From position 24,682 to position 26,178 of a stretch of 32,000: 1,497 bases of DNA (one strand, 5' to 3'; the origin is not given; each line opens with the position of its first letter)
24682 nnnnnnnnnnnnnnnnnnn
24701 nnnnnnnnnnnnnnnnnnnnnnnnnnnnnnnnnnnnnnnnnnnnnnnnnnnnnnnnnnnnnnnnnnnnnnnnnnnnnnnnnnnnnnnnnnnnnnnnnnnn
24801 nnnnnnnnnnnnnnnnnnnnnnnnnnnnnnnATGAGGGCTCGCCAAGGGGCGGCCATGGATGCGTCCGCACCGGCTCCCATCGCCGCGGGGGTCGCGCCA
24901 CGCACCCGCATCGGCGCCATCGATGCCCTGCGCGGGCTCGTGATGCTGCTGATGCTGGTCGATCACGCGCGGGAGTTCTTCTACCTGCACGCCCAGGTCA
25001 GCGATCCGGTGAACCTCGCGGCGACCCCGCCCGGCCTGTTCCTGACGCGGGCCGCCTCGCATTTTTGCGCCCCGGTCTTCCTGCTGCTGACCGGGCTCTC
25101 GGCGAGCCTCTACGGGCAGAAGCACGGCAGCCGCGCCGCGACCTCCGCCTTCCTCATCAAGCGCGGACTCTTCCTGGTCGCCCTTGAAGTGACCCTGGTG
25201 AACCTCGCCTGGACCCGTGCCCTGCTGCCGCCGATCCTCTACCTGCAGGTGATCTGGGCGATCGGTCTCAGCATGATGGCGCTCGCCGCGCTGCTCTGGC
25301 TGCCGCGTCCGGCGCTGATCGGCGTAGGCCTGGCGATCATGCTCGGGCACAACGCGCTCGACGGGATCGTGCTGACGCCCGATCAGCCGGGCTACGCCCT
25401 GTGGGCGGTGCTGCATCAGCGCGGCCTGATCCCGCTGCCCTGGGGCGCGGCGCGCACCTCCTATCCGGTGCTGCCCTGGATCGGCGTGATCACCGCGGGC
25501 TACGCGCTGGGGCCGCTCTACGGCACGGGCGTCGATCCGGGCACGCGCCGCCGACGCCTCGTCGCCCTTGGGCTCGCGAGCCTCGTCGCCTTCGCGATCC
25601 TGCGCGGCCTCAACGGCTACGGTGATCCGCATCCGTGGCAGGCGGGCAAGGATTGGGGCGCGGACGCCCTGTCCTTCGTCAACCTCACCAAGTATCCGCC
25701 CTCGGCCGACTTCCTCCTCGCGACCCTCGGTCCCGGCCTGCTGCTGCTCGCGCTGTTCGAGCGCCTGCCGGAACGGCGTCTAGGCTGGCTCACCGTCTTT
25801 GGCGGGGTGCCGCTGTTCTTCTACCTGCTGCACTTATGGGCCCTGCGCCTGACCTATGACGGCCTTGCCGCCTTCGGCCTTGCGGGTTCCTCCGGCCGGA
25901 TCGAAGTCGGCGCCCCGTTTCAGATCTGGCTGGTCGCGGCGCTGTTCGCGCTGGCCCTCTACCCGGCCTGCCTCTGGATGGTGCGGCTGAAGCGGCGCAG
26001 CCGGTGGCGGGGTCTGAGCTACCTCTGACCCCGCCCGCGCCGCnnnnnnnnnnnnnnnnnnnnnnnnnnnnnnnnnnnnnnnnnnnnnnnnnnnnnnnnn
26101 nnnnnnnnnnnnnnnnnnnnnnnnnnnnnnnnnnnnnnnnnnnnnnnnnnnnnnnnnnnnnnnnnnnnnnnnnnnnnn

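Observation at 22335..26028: Cobalamin riboswitch controlling a siderophore-type TonB receptor translationally coupled to a DUF1624 membrane protein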

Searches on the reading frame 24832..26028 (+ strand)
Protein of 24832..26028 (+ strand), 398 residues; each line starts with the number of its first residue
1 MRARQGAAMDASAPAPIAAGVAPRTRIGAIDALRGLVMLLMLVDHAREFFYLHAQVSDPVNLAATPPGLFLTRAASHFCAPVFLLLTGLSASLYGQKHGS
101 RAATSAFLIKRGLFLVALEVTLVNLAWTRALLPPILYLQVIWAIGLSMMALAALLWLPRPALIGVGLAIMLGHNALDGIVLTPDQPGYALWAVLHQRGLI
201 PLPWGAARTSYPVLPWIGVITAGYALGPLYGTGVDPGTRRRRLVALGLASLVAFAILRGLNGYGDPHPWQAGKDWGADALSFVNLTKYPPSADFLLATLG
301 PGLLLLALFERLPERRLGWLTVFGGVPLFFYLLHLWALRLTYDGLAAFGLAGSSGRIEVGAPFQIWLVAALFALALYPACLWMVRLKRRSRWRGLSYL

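Call 8: search_protein_families(library=pfam, proteins=[window:24832-26028:+])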
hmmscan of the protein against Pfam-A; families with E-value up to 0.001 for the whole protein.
window:24832-26028:+ (398 aa): 2 families
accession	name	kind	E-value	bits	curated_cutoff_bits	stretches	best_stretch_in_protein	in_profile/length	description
PF07786.18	HGSNAT_cat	-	3.1e-13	50.2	22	1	26-233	1-187/222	Heparan-alpha-glucosaminide N-acetyltransferase, catalytic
PF01757.29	Acyl_transf_3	-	7.2e-09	35.6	31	1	28-376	2-320/326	Acyltransferase domain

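Call 9: search_protein_families(library=ncbifam, proteins=[window:24832-26028:+], max_evalue=0.00001)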
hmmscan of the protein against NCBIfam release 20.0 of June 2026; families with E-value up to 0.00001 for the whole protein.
window:24832-26028:+ (398 aa): 0 families

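Call 12: find_homologous_proteins(query=window:24832-26028:+)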
Query window:24832-26028:+ (398 aa): 6597 proteins with E <= 0.001 among 8000 candidates; the best 120 are listed.
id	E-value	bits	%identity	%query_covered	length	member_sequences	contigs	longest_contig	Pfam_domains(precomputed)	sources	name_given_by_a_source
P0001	2.0e-245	832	96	100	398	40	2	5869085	PF01757.29,PF07786.19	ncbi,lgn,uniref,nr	ncbi:DUF1624 domain-containing protein [Methylorubrum extorquens]|uniref:DUF1624 domain-containing p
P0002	1.5e-218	744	89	96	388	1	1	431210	PF01757.29,PF07786.19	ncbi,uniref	ncbi:DUF1624 domain-containing protein [Methylorubrum thiocyanatum]|uniref:DUF1624 domain-containing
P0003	6.2e-218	742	88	96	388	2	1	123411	PF01757.29,PF07786.19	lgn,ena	-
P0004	1.7e-217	740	89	94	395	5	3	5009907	PF01757.29,PF07786.19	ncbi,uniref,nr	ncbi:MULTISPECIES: DUF1624 domain-containing protein [Methylorubrum]|uniref:DUF1624 domain-containin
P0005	8.4e-216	735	88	96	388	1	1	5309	PF01757.29,PF07786.19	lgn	-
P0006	7.5e-214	728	88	96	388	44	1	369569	PF01757.29,PF07786.19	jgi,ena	-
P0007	3.2e-213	726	87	96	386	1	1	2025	PF01757.29,PF07786.19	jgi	jgi:uncharacterized membrane protein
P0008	2.0e-211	720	86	96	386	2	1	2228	PF01757.29,PF07786.19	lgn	-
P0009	8.0e-211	718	87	94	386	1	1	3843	PF01757.29,PF07786.19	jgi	jgi:uncharacterized membrane protein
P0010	1.1e-210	718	87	94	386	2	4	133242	PF01757.29,PF07786.19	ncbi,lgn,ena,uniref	ncbi:DUF1624 domain-containing protein [Methylorubrum rhodesianum]|uniref:DUF1624 domain-containing 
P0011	3.2e-210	716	86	97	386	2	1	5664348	PF01757.29,PF07786.19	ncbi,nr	ncbi:hypothetical protein C0214_05065 [Methylobacterium sp. DM1]|nr:hypothetical protein C0214_05065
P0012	4.2e-210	716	86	96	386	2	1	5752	PF01757.29,PF07786.19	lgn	-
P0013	6.3e-210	715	86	94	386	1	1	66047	PF01757.29,PF07786.19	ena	-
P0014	8.9e-210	715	86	94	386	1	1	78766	PF01757.29,PF07786.19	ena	-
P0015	9.8e-210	715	86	96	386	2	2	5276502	PF01757.29,PF07786.19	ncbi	ncbi:DUF1624 domain-containing protein [Methylorubrum aminovorans]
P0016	3.8e-209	713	86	94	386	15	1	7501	PF01757.29,PF07786.19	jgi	jgi:uncharacterized membrane protein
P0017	1.5e-208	711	86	96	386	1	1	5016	PF01757.29,PF07786.19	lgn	-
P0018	7.1e-204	695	85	94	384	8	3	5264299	PF01757.29,PF07786.19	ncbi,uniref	ncbi:hypothetical protein MPAR168_18835 [Methylorubrum populi]|uniref:Heparan-alpha-glucosaminide N-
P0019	3.8e-193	660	86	88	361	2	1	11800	PF01757.29,PF07786.19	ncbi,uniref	ncbi:DUF1624 domain-containing protein, partial [Methylorubrum podarium]|uniref:DUF1624 domain-conta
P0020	4.9e-191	653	81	93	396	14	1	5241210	PF01757.29,PF07786.19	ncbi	ncbi:Heparan-alpha-glucosaminide N-acetyltransferase domain-containing protein [Methylorubrum populi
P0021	2.2e-174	598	72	98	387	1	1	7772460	PF01757.29,PF07786.19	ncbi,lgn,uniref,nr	ncbi:DUF1624 domain-containing protein [Methylobacterium nodulans]|uniref:Heparan-alpha-glucosaminid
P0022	1.0e-173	596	73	97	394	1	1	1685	PF07786.19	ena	-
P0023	1.6e-173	595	74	95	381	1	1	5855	PF01757.29,PF07786.19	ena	-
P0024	2.0e-173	595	76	94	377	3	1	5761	PF01757.29,PF07786.19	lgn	-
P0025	1.0e-168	579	73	96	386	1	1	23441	PF01757.29,PF07786.19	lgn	-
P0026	1.5e-168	579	71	98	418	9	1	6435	PF07786.19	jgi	jgi:uncharacterized membrane protein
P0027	2.1e-168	578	71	96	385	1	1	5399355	PF01757.29,PF07786.19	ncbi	ncbi:MAG: heparan-alpha-glucosaminide N-acetyltransferase domain-containing protein [Methylobacteriu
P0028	2.0e-167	575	72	96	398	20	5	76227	PF01757.29,PF07786.19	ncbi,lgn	-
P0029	5.1e-167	574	72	93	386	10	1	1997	PF01757.29,PF07786.19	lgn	-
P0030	1.8e-165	569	72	97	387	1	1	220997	PF01757.29,PF07786.19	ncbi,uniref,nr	ncbi:DUF1624 domain-containing protein [Methylobacterium sp. J-090]|uniref:DUF1624 domain-containing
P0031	4.0e-164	564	71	95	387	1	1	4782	PF01757.29,PF07786.19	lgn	-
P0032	5.7e-164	564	70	96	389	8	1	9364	PF01757.29,PF07786.19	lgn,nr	nr:heparan-alpha-glucosaminide N-acetyltransferase domain-containing protein [Methylobacterium sp. O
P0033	7.5e-164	563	72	94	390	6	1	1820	PF01757.29,PF07786.19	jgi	jgi:uncharacterized membrane protein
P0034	1.1e-163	563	71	97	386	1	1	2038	PF01757.29,PF07786.19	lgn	-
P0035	2.6e-163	562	70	97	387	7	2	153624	PF01757.29,PF07786.19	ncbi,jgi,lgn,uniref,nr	ncbi:hypothetical protein ASF60_13100 [Methylobacterium sp. Leaf113]|jgi:uncharacterized membrane pr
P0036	6.4e-163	560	72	95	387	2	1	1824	PF01757.29,PF07786.19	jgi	jgi:uncharacterized membrane protein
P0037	2.8e-162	558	71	94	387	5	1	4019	PF01757.29,PF07786.19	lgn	-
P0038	3.3e-162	558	70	96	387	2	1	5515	PF01757.29,PF07786.19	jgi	jgi:uncharacterized membrane protein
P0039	1.1e-161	556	70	97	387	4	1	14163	PF01757.29,PF07786.19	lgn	-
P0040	2.1e-161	555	72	95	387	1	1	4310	PF07786.19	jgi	jgi:uncharacterized membrane protein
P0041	2.2e-161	555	72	95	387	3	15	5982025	PF07786.19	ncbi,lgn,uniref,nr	ncbi:DUF1624 domain-containing protein [Methylobacterium brachiatum]|uniref:Membrane protein n=1 Tax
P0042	4.2e-161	554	70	94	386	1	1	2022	PF01757.29,PF07786.19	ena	-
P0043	8.9e-161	553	70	94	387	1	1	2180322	PF07786.19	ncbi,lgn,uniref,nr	ncbi:DUF1624 domain-containing protein [Methylobacterium bullatum]|uniref:Heparan-alpha-glucosaminid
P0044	1.1e-160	553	71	96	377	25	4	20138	PF01757.29,PF07786.19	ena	-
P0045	1.1e-160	553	71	94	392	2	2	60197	PF01757.29,PF07786.19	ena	-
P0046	1.5e-160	553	69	94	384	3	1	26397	PF01757.29,PF07786.19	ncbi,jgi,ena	-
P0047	8.5e-160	550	70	96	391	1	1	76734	PF01757.29,PF07786.19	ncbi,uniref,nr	ncbi:heparan-alpha-glucosaminide N-acetyltransferase domain-containing protein [Methylobacterium sp.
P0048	8.8e-160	550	68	96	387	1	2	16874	PF01757.29,PF07786.19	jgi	jgi:uncharacterized membrane protein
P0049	1.5e-159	549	71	94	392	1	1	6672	PF07786.19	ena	-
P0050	1.7e-159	549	71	94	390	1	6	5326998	PF07786.19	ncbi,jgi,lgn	-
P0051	2.9e-159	548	70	94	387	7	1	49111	PF01757.29,PF07786.19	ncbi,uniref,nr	ncbi:heparan-alpha-glucosaminide N-acetyltransferase domain-containing protein [Methylobacterium sp.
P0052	3.3e-159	548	72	95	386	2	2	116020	PF01757.29,PF07786.19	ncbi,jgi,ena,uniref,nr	ncbi:heparan-alpha-glucosaminide N-acetyltransferase domain-containing protein [uncultured Methyloba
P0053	3.9e-159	548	71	94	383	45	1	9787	PF01757.29,PF07786.19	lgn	-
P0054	4.2e-159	548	68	95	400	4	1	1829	PF01757.29,PF07786.19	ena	-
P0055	4.6e-159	548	69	97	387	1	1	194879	PF01757.29,PF07786.19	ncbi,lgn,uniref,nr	ncbi:heparan-alpha-glucosaminide N-acetyltransferase domain-containing protein [Methylobacterium sp.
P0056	6.5e-159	547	71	95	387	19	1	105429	PF07786.19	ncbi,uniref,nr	ncbi:hypothetical protein WYO_3398 [Methylobacterium sp. GXF4]|uniref:DUF1624 domain-containing prot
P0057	6.8e-159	547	69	98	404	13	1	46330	PF01757.29,PF07786.19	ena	-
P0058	1.6e-158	546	71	94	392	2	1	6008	PF07786.19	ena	-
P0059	2.1e-158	546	72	94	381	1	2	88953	PF01757.29,PF07786.19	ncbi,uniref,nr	ncbi:DUF1624 domain-containing protein [Methylobacterium frigidaeris]|uniref:Heparan-alpha-glucosami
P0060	2.3e-158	545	68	95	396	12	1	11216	PF07786.19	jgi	-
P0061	2.4e-158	545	70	94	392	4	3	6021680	PF01757.29,PF07786.19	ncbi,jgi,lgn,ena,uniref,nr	ncbi:DUF1624 domain-containing protein [Methylobacterium symbioticum]|uniref:Heparan-alpha-glucosami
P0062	3.1e-158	545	70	94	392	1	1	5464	PF07786.19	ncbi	-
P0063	3.2e-158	545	72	91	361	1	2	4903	PF07786.19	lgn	-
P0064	6.3e-158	544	70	94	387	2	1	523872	PF07786.19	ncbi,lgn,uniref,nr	ncbi:heparan-alpha-glucosaminide N-acetyltransferase domain-containing protein [Methylobacterium sp.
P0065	2.1e-157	542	68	98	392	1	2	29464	PF01757.29,PF07786.19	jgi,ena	jgi:uncharacterized membrane protein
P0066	2.3e-157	542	70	94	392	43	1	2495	PF01757.29,PF07786.19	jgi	-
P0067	2.5e-157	542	69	94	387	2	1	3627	PF01757.29,PF07786.19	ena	-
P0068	2.5e-157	542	69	94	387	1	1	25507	PF07786.19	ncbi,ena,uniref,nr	ncbi:heparan-alpha-glucosaminide N-acetyltransferase domain-containing protein [Methylobacterium sp.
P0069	3.7e-157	541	68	96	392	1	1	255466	PF01757.29,PF07786.19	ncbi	-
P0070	7.0e-157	541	68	95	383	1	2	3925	PF01757.29,PF07786.19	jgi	jgi:uncharacterized membrane protein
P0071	8.4e-157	540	69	94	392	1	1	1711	PF01757.29,PF07786.19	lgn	-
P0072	3.6e-156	538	69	94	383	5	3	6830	PF01757.29,PF07786.19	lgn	-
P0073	5.4e-156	538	69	97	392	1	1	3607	PF01757.29,PF07786.19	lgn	-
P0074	7.5e-156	537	68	94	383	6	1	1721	PF01757.29,PF07786.19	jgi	jgi:uncharacterized membrane protein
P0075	7.6e-156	537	70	94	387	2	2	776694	PF01757.29,PF07786.19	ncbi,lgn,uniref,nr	ncbi:hypothetical protein ASF49_08335 [Methylobacterium sp. Leaf104]|uniref:DUF1624 domain-containin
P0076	8.0e-156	537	71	95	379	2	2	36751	PF07786.19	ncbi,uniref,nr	ncbi:DUF1624 domain-containing protein [Methylobacterium platani]|uniref:DUF1624 domain-containing p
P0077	9.8e-156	537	70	95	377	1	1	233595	PF01757.29,PF07786.19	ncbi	ncbi:DUF1624 domain-containing protein [Methylobacterium sp. Gmos1]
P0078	1.0e-155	537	69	94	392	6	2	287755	PF07786.19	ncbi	ncbi:DUF1624 domain-containing protein [Methylobacterium sp. D54C]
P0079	2.2e-155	536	68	97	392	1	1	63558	PF01757.29,PF07786.19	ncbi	-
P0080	2.7e-155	535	70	95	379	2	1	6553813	PF01757.29,PF07786.19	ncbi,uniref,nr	ncbi:DUF1624 domain-containing protein [Methylobacterium currus]|uniref:DUF1624 domain-containing pr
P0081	3.4e-155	535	68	95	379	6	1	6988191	PF07786.19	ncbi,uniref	ncbi:DUF1624 domain-containing protein [Methylobacterium aquaticum]|uniref:DUF1624 domain-containing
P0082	5.6e-155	534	67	94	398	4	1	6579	PF01757.29,PF07786.19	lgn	-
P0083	1.8e-154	533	71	91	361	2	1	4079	PF07786.19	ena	-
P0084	1.0e-153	530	66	96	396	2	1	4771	PF01757.29,PF07786.19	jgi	jgi:uncharacterized membrane protein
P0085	1.0e-153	530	68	94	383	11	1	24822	PF01757.29,PF07786.19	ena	-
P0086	1.1e-153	530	68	95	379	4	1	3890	PF01757.29,PF07786.19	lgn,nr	nr:heparan-alpha-glucosaminide N-acetyltransferase domain-containing protein [Methylobacterium sp. S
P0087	1.5e-153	530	68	95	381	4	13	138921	PF01757.29,PF07786.19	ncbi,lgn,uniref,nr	ncbi:DUF1624 domain-containing protein [Methylobacterium aquaticum]|uniref:Membrane protein n=1 Tax=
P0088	1.7e-153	529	68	95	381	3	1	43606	PF01757.29,PF07786.19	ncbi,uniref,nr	ncbi:membrane protein [Methylobacterium tarhaniae]|uniref:Membrane protein n=1 Tax=Methylobacterium 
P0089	2.1e-153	529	70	94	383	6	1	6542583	PF01757.29,PF07786.19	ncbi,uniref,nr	ncbi:heparan-alpha-glucosaminide N-acetyltransferase domain-containing protein [Methylobacterium sp.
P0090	2.4e-153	529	69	94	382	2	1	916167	PF01757.29,PF07786.19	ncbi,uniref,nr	ncbi:DUF1624 domain-containing protein [Methylobacterium terricola]|uniref:DUF1624 domain-containing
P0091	4.1e-153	528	68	97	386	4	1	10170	PF01757.29,PF07786.19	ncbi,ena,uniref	ncbi:MAG: heparan-alpha-glucosaminide N-acetyltransferase domain-containing protein [Methylorubrum r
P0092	8.0e-153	527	68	94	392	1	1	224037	PF01757.29,PF07786.19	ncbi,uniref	ncbi:DUF1624 domain-containing protein [Methylobacterium oryzae]|uniref:DUF1624 domain-containing pr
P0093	8.2e-153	527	68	94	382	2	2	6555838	PF01757.29,PF07786.19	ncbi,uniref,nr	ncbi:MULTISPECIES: DUF1624 domain-containing protein [Methylobacterium]|uniref:DUF1624 domain-contai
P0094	1.5e-151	523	70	94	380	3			PF07786.19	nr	nr:heparan-alpha-glucosaminide N-acetyltransferase domain-containing protein [Methylobacterium terra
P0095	1.6e-151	523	70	91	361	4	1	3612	PF07786.19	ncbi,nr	ncbi:heparan-alpha-glucosaminide N-acetyltransferase domain-containing protein [Methylobacterium org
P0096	1.0e-150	520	67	96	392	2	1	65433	PF07786.19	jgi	jgi:uncharacterized membrane protein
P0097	4.1e-147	508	70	91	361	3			PF07786.19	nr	nr:heparan-alpha-glucosaminide N-acetyltransferase domain-containing protein [Methylobacterium mesop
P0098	6.2e-141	488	66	91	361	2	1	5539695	PF07786.19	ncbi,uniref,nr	ncbi:DUF1624 domain-containing protein [Methylobacterium radiodurans]|uniref:Heparan-alpha-glucosami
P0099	1.5e-139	483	63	94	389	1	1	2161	PF01757.29,PF07786.19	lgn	-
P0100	2.3e-137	476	65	93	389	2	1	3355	PF01757.29,PF07786.19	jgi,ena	jgi:uncharacterized membrane protein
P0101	2.7e-136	473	64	94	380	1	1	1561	PF01757.29,PF07786.19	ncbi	-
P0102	8.6e-132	458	60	94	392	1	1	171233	PF07786.19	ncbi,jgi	jgi:uncharacterized membrane protein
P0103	3.6e-131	456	59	99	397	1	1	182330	PF01757.29,PF07786.19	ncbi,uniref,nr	ncbi:DUF1624 domain-containing protein [Archangium lipolyticum]|uniref:DUF1624 domain-containing pro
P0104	4.5e-131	456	59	98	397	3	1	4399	PF01757.29,PF07786.19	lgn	-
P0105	2.4e-130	453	63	92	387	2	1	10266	PF01757.29,PF07786.19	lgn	-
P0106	3.5e-130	453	83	61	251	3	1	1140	PF01757.29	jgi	jgi:uncharacterized membrane protein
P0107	8.7e-130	451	61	94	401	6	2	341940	PF01757.29,PF07786.19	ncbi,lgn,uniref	ncbi:DUF1624 domain-containing protein [Corallococcus soli]|uniref:DUF1624 domain-containing protein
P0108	1.1e-129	451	62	94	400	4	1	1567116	PF01757.29,PF07786.19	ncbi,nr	ncbi:hypothetical protein BO221_00515 [Archangium sp. Cb G35]|nr:hypothetical protein BO221_00515 [A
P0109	4.7e-129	449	61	94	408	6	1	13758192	PF01757.29,PF07786.19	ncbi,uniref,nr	ncbi:DUF1624 domain-containing protein [Archangium lansingense]|uniref:Heparan-alpha-glucosaminide N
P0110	8.3e-129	448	61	97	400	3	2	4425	PF07786.19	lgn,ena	-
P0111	2.8e-128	446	59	97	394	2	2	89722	PF01757.29,PF07786.19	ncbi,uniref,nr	ncbi:DUF1624 domain-containing protein [Pyxidicoccus fallax]|uniref:DUF1624 domain-containing protei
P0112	3.0e-128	446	56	100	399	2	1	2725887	PF07786.19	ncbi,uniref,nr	ncbi:DUF1624 domain-containing protein [Pedomonas mirosovicensis]|uniref:DUF1624 domain-containing p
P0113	3.9e-128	446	60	95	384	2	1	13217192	PF01757.29,PF07786.19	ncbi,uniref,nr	ncbi:DUF1624 domain-containing protein [Archangium minus]|uniref:DUF1624 domain-containing protein n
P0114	1.1e-127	444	59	97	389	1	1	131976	PF01757.29,PF07786.19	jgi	-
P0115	1.8e-127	444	57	96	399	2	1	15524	PF01757.29,PF07786.19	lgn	-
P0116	3.6e-127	443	61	94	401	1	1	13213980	PF01757.29,PF07786.19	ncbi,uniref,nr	ncbi:DUF1624 domain-containing protein [Archangium violaceum]|uniref:DUF1624 domain-containing prote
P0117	4.6e-127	442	60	94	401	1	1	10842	PF01757.29,PF07786.19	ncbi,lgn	ncbi:DUF1624 domain-containing protein [Pyxidicoccus sp. 3LFB2]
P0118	5.2e-127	442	60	94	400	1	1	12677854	PF01757.29,PF07786.19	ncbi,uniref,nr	ncbi:DUF1624 domain-containing protein [Archangium violaceum]|uniref:DUF1624 domain-containing prote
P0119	9.2e-127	441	61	94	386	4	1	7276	PF01757.29,PF07786.19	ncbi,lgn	-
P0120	1.2e-126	441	58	98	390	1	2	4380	PF01757.29,PF07786.19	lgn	-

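Call 19: find_related_loci(query=window:24832-26028:+, collection=genome_contigs, flank=6000)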
Query window:24832-26028:+ (398 aa) in genome_contigs; peptide patterns used: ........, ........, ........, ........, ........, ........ (x = any residue, [..] = any of these).
600 stretches matched a pattern (row limit reached: there are more); 563 encode a relative of the query (tblastn E <= 1e-3); the best 80 are kept; 80 distinct loci.
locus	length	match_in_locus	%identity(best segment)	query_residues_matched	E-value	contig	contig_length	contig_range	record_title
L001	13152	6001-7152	86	15-398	0e+0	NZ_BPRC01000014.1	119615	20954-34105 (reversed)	Methylorubrum aminovorans strain NBRC 15686 entry14, whole genome shotgun sequence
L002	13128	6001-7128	86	23-398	0e+0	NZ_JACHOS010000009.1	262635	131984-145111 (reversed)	Methylorubrum rhodesianum strain DSM 5687 Ga0373205_09, whole genome shotgun sequence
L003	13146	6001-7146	87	17-398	0e+0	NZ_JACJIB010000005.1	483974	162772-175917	Methylorubrum thiocyanatum strain DSM 11490 Ga0415277_05, whole genome shotgun sequence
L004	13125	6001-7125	85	24-398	0e+0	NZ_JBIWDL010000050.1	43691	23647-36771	Methylobacterium sp. NPDC097213 NPDC097213_222_A4.ctg-0050, whole genome shotgun sequence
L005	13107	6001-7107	81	30-398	0e+0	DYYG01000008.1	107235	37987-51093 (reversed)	MAG TPA_asm: Methylorubrum populi isolate 316 c_000000000008_SRA:SRR6323348, whole genome shotgun sequence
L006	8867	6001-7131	68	22-398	7e-153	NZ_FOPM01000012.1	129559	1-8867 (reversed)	Methylobacterium gossipiicola strain Gh-105, whole genome shotgun sequence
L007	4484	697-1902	68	2-398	3e-153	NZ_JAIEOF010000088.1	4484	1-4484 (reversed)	MAG: Methylobacterium sp. isolate co.spades.DASTOOL.1kb_088 c_000000394600, whole genome shotgun sequence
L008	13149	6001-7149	72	20-398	4e-144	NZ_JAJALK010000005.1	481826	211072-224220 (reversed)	Methylobacterium brachiatum strain B0021 NODE_5_length_481826_cov_59.404443, whole genome shotgun sequence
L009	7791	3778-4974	67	4-398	4e-141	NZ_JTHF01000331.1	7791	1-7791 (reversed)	Methylobacterium indicum strain SE2.11 contig_331, whole genome shotgun sequence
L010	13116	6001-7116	69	25-398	8e-138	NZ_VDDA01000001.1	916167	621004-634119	Methylobacterium terricola strain 17Sr1-39 contig1, whole genome shotgun sequence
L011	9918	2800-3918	65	27-398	3e-131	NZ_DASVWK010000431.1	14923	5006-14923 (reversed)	MAG: Archangium sp. isolate SMAG_U3368 k141_166508, whole genome shotgun sequence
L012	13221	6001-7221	65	2-398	9e-131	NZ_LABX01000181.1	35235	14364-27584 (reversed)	Methylobacterium aquaticum strain DSM 16371 contig_181, whole genome shotgun sequence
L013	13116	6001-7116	59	26-398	1e-124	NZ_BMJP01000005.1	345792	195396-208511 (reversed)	Sphingomonas prati strain CGMCC 1.15645 sequence05, whole genome shotgun sequence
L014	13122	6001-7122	62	26-398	1e-123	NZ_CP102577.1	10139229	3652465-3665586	Corallococcus exercitus strain SDU142 chromosome, complete genome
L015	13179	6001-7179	55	4-392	3e-123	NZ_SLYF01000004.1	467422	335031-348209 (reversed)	Sphingomonas sp. PP-CC-3A-396 Ga0191673_104, whole genome shotgun sequence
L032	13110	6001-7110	54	24-391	3e-108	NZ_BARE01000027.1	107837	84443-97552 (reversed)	Sphingobium xenophagum NBRC 107872, whole genome shotgun sequence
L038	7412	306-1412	54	24-391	1e-106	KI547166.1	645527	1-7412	gamma proteobacterium L18 genomic scaffold scaffold00003, whole genome shotgun sequence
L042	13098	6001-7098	49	25-391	1e-105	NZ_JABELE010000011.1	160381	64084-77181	Acinetobacter geminorum strain J00019 NODE_11_length_160381_cov_85.241248, whole genome shotgun sequence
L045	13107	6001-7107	53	24-391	1e-105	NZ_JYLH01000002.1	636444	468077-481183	Pseudomonas libanensis strain DSM 17149 2_636444_15.25, whole genome shotgun sequence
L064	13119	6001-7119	54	14-391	1e-102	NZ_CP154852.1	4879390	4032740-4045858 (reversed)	Pseudomonas sp. 1P02AnB chromosome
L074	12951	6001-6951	59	22-336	4e-101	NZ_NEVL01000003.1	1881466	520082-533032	Bordetella genomosp. 1 strain AU17610 NODE_5_length_449437_cov_23.4316_ID_9, whole genome shotgun sequence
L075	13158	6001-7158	51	5-391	3e-101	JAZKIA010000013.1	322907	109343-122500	MAG: Pseudomonadota bacterium isolate DC_SW_03_SPN180220-bin007_1 DCSW032SPN_B007_1_000000000013, whole genome shotgun s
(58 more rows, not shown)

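Call 30: search_protein_families(library=pfam, proteins=[L064:7498-8505:+, L064:8502-9521:+, L064:9553-10362:+, L064:10529-12115:+, L064:4267-5406:-, L064:5219-5779:-, L064:2849-4363:-, L006:897-3458:-, L006:7482-8120:-, L006:7165-7884:+])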
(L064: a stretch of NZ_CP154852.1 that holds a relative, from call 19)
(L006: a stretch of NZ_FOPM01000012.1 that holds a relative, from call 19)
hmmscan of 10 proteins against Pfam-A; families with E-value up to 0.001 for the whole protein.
L064:7498-8505:+ (335 aa): 1 family
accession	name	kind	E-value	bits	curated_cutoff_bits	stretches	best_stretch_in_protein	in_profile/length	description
PF01497.23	Peripla_BP_2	-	2.4e-40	138.8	27.5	1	45-309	2-234/235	Periplasmic binding protein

L064:8502-9521:+ (339 aa): 2 families
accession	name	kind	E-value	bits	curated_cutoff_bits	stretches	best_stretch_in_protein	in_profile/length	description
PF01032.23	FecCD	-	1.9e-82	277.2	26.5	1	18-333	4-310/311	FecCD transport family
PF00950.22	ABC-3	-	2.6e-07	30.9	20.1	1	118-308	55-235/258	ABC 3 transport family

L064:9553-10362:+ (269 aa): 0 families

L064:10529-12115:+ (528 aa): 1 family
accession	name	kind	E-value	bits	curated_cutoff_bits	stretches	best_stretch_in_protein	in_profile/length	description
PF03573.19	OprD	-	1e-135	453.3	25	1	110-524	1-392/394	outer membrane porin, OprD family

L064:4267-5406:- (379 aa): 0 families

L064:5219-5779:- (186 aa): 1 family
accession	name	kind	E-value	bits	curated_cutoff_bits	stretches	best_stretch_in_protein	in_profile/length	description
PF04116.19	FA_hydroxylase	-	1.5e-09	38.8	31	1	9-135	2-121/132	Fatty acid hydroxylase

L064:2849-4363:- (504 aa): 0 families

L006:897-3458:- (853 aa): 8 families
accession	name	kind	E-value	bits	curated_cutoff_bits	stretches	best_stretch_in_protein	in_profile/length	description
PF08447.18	PAS_3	-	9e-29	100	25.6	2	339-426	3-88/89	PAS fold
PF02518.31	HATPase_c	-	1.4e-19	71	26.4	1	590-709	2-109/111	Histidine kinase-, DNA gyrase B-, and HSP90-like ATPase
PF00072.30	Response_reg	-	6e-18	65.5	30.2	1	735-847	1-111/111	Response regulator receiver domain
PF08448.16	PAS_4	-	1.5e-11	44.9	23.1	1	208-297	14-110/110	PAS fold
PF00989.32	PAS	-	4.1e-11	43.3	22.6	0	54-165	2-113/113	PAS fold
PF00512.31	HisKA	-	9.1e-09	35.7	26.9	1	482-546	3-64/66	His Kinase A (phospho-acceptor) domain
PF13426.13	PAS_9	-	2.1e-07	31.6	27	0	73-167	10-103/103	PAS domain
PF13188.13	PAS_8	-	0.00014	22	21.8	0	180-240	1-55/65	PAS domain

L006:7482-8120:- (212 aa): 0 families

L006:7165-7884:+ (239 aa): 0 families
